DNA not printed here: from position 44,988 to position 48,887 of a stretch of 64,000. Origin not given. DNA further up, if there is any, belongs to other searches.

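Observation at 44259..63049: Six-gene operon of giant Cys-rich surface proteins, a polytopic membrane protein and a paralogous pair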

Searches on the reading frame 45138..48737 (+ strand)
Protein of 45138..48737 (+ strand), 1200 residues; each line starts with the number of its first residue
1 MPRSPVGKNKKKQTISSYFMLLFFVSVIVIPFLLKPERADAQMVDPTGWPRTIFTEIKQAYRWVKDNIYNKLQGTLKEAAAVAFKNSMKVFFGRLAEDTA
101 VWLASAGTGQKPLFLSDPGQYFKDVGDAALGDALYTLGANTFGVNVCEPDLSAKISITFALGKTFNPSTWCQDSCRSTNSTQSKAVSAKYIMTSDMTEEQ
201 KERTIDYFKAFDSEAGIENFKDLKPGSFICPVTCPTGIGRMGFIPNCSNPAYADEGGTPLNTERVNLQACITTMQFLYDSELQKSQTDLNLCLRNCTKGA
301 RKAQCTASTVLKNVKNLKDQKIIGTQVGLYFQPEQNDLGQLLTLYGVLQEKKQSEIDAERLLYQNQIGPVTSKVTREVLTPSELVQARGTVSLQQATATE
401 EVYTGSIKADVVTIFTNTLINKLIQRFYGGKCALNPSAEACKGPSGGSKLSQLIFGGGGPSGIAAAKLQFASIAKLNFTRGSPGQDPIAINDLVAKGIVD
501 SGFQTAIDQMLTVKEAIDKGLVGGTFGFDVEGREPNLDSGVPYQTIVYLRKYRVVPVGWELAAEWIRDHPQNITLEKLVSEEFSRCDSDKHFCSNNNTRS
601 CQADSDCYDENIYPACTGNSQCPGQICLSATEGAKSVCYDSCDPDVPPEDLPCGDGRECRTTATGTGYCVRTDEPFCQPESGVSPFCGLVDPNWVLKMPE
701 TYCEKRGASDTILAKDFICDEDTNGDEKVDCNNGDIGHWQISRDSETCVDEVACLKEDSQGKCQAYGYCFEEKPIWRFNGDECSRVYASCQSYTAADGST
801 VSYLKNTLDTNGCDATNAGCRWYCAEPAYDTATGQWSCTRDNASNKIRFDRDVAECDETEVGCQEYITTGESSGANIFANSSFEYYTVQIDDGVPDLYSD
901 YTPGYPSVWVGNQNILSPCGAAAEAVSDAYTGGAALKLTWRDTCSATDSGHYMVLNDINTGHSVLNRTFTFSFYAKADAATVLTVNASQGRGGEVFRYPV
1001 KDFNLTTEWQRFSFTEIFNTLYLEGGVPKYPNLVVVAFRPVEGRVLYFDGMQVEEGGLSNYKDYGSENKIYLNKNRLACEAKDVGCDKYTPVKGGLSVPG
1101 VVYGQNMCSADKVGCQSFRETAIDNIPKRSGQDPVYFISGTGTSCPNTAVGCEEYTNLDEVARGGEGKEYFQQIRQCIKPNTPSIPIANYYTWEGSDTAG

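Call 56: predict_structure(alignment_id=A3)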
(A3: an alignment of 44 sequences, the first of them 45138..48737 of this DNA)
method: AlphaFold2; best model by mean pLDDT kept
length: 1200 residues; sequences in the alignment: 44
mean_pLDDT: 63.8   pTM: 0.31
mean pLDDT of the five models: 63.8, 62.7, 59.7, 59.0, 58.1
residues with pLDDT >= 90: 122; 70-90: 377; 50-70: 325; < 50: 376
segments of 3 or more residues with pLDDT < 50: 1-12, 33-68, 157-165, 238-242, 245-253, 319-367, 371-374, 392-406, 431-438, 444-485, 769-782, 785-788, 803-812, 831-836, 851-865, 901-906, 911-917, 949-951, 992-995, 1071-1142, 1174-1200
pLDDT, mean of each block of 10 residues (from residue 1): 39 58 70 41 36 42 48 55 67 71 58 60 76 70 65 51 49 80 83 70 81 86 82 53 48 53 83 84 85 68 70 58 40 40 43 42 44 49 56 35 43 59 54 47 43 40 42 32 52 81 90 94 94 90 91 87 92 93 74 71 64 88 88 81 87 85 85 69 78 88 68 78 80 79 66 67 59 33 51 54 44 55 55 51 61 43 52 76 82 77 48 48 87 87 60 66 83 91 74 56 90 90 76 80 87 88 71 38 36 39 41 35 38 37 57 60 69 44 38 36
secondary structure, 60 per line:
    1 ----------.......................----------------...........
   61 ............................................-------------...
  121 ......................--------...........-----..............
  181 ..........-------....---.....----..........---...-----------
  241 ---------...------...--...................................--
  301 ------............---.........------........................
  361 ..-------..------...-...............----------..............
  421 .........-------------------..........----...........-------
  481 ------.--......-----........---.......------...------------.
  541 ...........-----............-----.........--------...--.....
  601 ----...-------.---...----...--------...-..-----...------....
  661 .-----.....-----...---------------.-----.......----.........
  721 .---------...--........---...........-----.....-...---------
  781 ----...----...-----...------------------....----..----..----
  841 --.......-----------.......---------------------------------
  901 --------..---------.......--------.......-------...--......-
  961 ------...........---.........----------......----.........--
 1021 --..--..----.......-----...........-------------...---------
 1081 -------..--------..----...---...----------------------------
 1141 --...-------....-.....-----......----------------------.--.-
elements in order (helices of 4 or more, strands of 3 or more residues): H11-33 H50-104 H118-142 H151-161 H167-190 H198-201 H205-209 H214-223 E227-229 E259-261 H264-298 H307-318 H322-330 H337-362 E378-380 H382-396 H407-429 H449-458 H463-473 H490-495 H501-508 H513-518 E525-527 E540-542 H543-551 H557-568 H575-582 E591-593 E596-600 E626-628 E637-639 E657-661 E667-671 E677-679 E701-707 E712-721 E736-743 E747-757 E763-767 E792-794 E800-802 E821-824 E846-849 H861-864 E865-867 E920-926 E935-941 E954-959 E967-977 E981-989 E1000-1005 E1010-1018 E1033-1039 E1045-1055 E1069-1071 E1143-1145 E1153-1156 H1158-1162 E1168-1173
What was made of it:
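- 45138..50747 (+): g2: 1869 aa, 87 Cys. It is the N-terminal two-thirds of the family's giant protein. Layout: signal peptide or anchor, a helical region (about aa 50-430), Cys-hairpin modules, and at least two CBM4/9-like jelly-rolls. AlphaFold model pLDDT 63.8, with good domains at 490-590, 610-760 and 870-1070 (call 56).
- The g2 model has low overall confidence, with pTM 0.31 (call 56).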

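Call 60: fold_search(model_id=the predicted structure, library=pdb)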
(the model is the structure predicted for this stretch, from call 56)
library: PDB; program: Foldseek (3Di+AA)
matches with E <= 10: 1198; with E <= 0.001: 109
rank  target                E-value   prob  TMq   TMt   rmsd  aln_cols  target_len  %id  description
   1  1gui_A                1.3e-07  1.00  0.10  0.65   6.2       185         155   21  CBM4 structure and function (released 2002-09-26)
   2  1k42_MODEL_1_A        1.5e-06  1.00  0.11  0.57   6.3       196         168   17  The Solution Structure of the CBM4-2 Carbohydrate Binding Module from a Thermostable Rhodothermus marinus Xyla (released 2002-05-29)
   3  4xup_C                2.1e-06  1.00  0.11  0.66   5.1       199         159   13  Structure of the N-terminal CBM22-1-CBM22-2 tandem domain from Paenibacillus barcinonensis Xyn10C (released 2015-06-03)
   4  4xup_E                3.4e-06  1.00  0.09  0.56   6.4       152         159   12  Structure of the N-terminal CBM22-1-CBM22-2 tandem domain from Paenibacillus barcinonensis Xyn10C (released 2015-06-03)
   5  9euf_8                3.7e-06  1.00  0.12  0.21   9.9       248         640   15  Cryo-EM structure of Staphylococcus aureus bacteriophage phi812 baseplate in the pre-contraction state - complete (released 2025-04-09)
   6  2zey_A                3.9e-06  1.00  0.09  0.63   5.9       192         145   16  Family 16 carbohydrate binding module (released 2008-03-04)
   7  3p6b_A                4.1e-06  1.00  0.09  0.47   6.2       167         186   14  The crystal structure of CelK CBM4 from Clostridium thermocellum (released 2011-08-24)
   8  3oea_A                5.3e-06  1.00  0.10  0.69   5.3       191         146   16  Crystal structure of the Q121E mutants of C.polysaccharolyticus CBM16-1 bound to cellopentaose (released 2010-08-25)
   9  4xuo_A                5.6e-06  1.00  0.11  0.67   5.3       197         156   13  Structure of the CBM22-1 xylan-binding domain from Paenibacillus barcinonensis Xyn10C (released 2015-06-03)
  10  3oeb_A                8.9e-06  1.00  0.10  0.69   5.2       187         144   16  Crystal structure of the Q121E mutant of C.polysaccharolyticus CBM16-1 bound to mannopentaose (released 2010-08-25)
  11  4d0q                  9.8e-06  1.00  0.11  0.63   5.9       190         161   13  Hyaluronan Binding Module of the Streptococcal Pneumoniae Hyaluronate Lyase (released 2014-08-06)
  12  3see                  1.1e-05  1.00  0.11  0.54   7.0       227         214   12  Crystal structure of a putative sugar binding protein (BT_4411) from Bacteroides thetaiotaomicron VPI-5482 at 1.25 A res (released 2011-08-03)
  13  2zew_B                1.3e-05  1.00  0.09  0.65   5.7       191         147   16  Family 16 Cabohydrate Binding Domain Module 1 (released 2008-03-04)
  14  2zey_B                1.6e-05  1.00  0.10  0.66   4.6       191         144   15  Family 16 carbohydrate binding module (released 2008-03-04)
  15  2zex_A                1.6e-05  1.00  0.10  0.68   5.1       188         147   15  Family 16 carbohydrate binding module (released 2008-03-04)
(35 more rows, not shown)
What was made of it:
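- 45138..50747 (+): Foldseek finds CBM4/16/22 folds, E 1.3e-7, TM about 0.65 (call 60).
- On CBM4/9 carbohydrate-binding modules (domains in g2 and g4): Fold hits to CBM4, CBM16 and CBM22: E 1e-7 to 1e-5, TM-target 0.6-0.7 (call 60).
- Tried and rejected: The N-terminal helical region stayed unassigned and of low confidence (calls 56, 60).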
